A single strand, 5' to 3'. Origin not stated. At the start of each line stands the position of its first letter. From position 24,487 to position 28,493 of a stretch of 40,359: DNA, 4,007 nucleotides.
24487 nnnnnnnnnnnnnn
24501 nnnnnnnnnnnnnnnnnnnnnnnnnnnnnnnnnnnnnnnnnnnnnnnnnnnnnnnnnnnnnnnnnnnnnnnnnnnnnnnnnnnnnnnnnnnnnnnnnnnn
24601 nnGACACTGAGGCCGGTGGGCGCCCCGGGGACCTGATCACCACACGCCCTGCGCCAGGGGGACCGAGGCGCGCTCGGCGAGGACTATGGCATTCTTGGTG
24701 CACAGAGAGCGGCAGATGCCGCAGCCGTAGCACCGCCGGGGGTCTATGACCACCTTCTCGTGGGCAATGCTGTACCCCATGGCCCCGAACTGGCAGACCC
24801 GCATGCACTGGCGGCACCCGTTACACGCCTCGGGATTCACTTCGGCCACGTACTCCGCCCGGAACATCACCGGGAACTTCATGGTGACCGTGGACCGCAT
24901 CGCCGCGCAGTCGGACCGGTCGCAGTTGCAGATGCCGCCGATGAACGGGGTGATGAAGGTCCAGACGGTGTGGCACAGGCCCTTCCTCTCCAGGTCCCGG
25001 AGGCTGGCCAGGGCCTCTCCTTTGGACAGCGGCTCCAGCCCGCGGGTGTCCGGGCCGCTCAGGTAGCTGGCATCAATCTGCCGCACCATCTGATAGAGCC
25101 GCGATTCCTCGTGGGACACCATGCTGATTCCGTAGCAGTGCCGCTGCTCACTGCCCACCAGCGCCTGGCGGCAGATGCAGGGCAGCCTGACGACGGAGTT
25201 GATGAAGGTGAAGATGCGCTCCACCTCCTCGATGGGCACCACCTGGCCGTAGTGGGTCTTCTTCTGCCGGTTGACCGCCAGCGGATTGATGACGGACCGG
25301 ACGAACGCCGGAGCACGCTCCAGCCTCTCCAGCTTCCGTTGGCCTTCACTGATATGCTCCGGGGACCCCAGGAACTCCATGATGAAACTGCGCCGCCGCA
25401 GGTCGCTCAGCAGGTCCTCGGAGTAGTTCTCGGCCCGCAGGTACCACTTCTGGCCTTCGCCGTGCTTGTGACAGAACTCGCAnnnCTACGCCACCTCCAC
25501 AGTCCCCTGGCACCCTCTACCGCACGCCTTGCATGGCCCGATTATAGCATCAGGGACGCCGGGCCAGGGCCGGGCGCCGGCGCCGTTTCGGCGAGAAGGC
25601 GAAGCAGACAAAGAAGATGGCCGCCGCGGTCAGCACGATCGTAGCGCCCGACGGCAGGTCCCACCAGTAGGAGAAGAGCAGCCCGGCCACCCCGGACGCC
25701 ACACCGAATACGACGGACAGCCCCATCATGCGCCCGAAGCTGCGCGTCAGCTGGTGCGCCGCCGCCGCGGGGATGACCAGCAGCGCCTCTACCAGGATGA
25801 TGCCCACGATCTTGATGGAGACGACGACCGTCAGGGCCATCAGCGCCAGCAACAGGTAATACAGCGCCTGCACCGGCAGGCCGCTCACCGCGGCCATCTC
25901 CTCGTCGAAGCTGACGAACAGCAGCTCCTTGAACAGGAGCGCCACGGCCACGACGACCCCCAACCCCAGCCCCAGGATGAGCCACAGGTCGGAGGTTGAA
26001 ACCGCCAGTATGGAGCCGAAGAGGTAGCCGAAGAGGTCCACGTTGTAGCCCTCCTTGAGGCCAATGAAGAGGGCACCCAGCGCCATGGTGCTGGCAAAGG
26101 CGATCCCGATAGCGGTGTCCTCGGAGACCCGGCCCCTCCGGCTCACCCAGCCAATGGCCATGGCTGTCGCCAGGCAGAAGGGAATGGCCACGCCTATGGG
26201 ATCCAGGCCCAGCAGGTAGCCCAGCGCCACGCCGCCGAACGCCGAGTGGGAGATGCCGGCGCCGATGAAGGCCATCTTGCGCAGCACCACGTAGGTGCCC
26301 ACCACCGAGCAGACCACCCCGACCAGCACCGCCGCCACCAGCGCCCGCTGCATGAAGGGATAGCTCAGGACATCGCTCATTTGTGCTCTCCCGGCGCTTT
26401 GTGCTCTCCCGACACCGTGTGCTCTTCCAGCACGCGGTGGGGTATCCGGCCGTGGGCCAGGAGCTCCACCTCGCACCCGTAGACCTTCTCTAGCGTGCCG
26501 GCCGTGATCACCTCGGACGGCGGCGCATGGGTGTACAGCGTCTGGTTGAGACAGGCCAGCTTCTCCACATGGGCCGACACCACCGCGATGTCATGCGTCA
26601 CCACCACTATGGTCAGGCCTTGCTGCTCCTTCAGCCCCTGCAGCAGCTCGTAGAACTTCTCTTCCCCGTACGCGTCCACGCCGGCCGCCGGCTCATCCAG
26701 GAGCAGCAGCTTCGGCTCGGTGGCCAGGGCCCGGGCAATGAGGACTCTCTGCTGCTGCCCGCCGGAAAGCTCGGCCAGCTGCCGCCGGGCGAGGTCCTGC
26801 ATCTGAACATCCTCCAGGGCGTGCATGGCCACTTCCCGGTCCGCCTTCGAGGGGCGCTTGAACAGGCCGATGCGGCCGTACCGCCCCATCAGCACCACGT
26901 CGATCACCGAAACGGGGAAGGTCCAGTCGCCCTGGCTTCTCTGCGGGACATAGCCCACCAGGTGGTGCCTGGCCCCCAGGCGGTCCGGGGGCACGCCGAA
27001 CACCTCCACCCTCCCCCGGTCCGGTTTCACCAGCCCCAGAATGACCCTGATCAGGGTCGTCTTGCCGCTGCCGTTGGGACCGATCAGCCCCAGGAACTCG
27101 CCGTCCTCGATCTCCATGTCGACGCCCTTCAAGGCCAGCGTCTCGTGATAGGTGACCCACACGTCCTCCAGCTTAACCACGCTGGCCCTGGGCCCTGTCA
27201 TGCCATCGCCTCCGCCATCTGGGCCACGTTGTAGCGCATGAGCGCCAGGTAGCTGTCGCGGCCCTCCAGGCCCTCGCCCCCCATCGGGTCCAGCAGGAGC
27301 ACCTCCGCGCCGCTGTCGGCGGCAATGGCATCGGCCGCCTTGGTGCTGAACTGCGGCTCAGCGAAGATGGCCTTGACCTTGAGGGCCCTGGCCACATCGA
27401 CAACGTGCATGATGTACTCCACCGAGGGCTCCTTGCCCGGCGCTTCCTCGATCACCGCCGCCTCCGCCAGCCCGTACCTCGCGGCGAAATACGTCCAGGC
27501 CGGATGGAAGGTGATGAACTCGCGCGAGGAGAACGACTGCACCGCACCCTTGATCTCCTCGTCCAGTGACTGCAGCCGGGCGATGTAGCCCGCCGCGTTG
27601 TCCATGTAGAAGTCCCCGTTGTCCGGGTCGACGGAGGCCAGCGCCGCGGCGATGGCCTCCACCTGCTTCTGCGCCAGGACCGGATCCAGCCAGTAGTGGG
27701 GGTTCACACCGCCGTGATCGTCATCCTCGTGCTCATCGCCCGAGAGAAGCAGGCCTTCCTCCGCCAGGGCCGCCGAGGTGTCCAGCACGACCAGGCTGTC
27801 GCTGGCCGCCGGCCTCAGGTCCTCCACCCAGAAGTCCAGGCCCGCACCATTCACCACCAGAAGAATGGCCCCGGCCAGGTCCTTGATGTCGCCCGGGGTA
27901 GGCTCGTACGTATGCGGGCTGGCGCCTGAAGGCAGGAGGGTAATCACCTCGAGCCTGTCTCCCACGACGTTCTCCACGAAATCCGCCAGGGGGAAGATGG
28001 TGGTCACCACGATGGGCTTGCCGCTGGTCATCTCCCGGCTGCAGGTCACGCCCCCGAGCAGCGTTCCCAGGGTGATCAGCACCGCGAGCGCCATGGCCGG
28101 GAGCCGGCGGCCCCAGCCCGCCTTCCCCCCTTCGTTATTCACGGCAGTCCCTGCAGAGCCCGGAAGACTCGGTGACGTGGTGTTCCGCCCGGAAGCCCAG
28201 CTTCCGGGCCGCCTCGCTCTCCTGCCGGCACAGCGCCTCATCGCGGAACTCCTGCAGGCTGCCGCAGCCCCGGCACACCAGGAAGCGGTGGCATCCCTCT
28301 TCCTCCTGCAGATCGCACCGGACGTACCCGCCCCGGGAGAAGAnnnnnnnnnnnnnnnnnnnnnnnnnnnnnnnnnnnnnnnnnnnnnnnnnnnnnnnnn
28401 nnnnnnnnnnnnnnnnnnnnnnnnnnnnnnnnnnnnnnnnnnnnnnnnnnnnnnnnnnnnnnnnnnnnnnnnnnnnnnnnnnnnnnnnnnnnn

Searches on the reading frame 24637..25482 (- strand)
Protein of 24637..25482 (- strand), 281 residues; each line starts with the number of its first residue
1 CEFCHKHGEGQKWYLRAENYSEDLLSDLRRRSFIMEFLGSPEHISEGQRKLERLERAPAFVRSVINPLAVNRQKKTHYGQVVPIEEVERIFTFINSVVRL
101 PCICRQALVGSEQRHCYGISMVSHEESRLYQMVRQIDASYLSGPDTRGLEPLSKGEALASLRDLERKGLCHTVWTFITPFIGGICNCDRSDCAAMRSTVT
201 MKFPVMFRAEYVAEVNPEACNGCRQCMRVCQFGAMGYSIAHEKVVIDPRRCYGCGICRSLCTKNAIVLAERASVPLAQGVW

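Call 14: search_protein_families(library=pfam, proteins=[window:24637-25482:-], max_evalue=0.001)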
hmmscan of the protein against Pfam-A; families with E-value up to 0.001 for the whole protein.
window:24637-25482:- (281 aa): 7 families
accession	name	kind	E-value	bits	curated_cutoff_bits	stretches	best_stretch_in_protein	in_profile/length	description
PF00037.32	Fer4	-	1.9e-10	40.5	21.1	2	214-234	2-22/24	4Fe-4S binding domain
PF12797.12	Fer4_2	-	1.1e-07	31.8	24.5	0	243-261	2-20/22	4Fe-4S binding domain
PF12838.12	Fer4_7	-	1.4e-07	32.3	27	1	220-265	2-52/52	4Fe-4S dicluster domain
PF13187.11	Fer4_9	-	2.5e-07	31.1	27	1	219-266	1-52/52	4Fe-4S dicluster domain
PF12837.12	Fer4_6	-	2.9e-07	30.5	25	1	212-234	1-23/24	4Fe-4S binding domain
PF13237.11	Fer4_10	-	3.5e-07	30.5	25.5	1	215-261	4-52/53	4Fe-4S dicluster domain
PF14697.11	Fer4_21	-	0.00013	22.4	35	1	213-266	1-57/59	4Fe-4S dicluster domain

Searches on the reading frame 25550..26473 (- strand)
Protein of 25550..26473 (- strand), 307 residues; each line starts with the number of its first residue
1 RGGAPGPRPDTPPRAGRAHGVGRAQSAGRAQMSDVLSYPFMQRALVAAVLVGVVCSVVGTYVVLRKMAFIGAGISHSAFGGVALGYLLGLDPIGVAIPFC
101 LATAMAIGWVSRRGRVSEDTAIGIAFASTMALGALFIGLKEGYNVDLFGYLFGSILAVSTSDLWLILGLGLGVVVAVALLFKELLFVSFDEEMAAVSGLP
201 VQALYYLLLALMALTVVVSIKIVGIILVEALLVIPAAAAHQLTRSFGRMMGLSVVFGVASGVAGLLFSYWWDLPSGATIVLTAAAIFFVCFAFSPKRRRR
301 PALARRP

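Call 14: search_protein_families(library=pfam, proteins=[window:25550-26473:-], max_evalue=0.001)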
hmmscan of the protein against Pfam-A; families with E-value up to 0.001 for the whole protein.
window:25550-26473:- (307 aa): 2 families
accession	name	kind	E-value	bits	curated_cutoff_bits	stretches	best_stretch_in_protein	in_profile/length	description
PF00950.22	ABC-3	-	3.7e-82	276.1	20.1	1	37-293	1-257/258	ABC 3 transport family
PF01032.23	FecCD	-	0.00018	21.1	26.5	1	73-288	78-305/311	FecCD transport family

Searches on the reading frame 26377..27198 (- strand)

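Call 14: search_protein_families(library=pfam, proteins=[window:26377-27198:-], max_evalue=0.001)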
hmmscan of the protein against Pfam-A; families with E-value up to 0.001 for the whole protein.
window:26377-27198:- (273 aa): 3 families
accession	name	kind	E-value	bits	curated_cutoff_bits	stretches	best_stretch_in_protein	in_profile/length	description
PF00005.33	ABC_tran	-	3.5e-32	112.3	25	1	23-171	1-136/137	ABC transporter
PF13304.12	AAA_21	-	8.6e-13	49.4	27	2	128-207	222-303/304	AAA domain, putative AbiEii toxin, Type IV TA system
PF02463.25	SMC_N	-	4.1e-06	26.8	40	0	33-53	24-44/220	RecF/RecN/SMC N terminal domain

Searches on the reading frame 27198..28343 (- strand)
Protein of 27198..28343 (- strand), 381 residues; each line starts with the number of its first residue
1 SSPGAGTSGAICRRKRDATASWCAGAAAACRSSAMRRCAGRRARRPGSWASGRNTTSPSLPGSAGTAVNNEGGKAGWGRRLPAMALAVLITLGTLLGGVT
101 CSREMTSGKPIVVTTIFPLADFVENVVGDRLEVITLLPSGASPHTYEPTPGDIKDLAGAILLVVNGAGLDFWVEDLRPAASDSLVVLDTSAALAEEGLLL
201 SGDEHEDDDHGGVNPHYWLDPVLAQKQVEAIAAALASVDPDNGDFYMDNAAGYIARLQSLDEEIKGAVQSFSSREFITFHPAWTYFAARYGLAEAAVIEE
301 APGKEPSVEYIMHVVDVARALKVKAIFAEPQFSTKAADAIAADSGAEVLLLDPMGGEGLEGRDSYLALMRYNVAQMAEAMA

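Call 14: search_protein_families(library=pfam, proteins=[window:27198-28343:-], max_evalue=0.001)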
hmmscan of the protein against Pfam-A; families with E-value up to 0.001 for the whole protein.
window:27198-28343:- (381 aa): 1 family
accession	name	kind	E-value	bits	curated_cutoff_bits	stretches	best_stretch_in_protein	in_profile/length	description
PF01297.22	ZnuA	-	1.6e-81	274.1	29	1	112-379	1-263/263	Zinc-uptake complex component A periplasmic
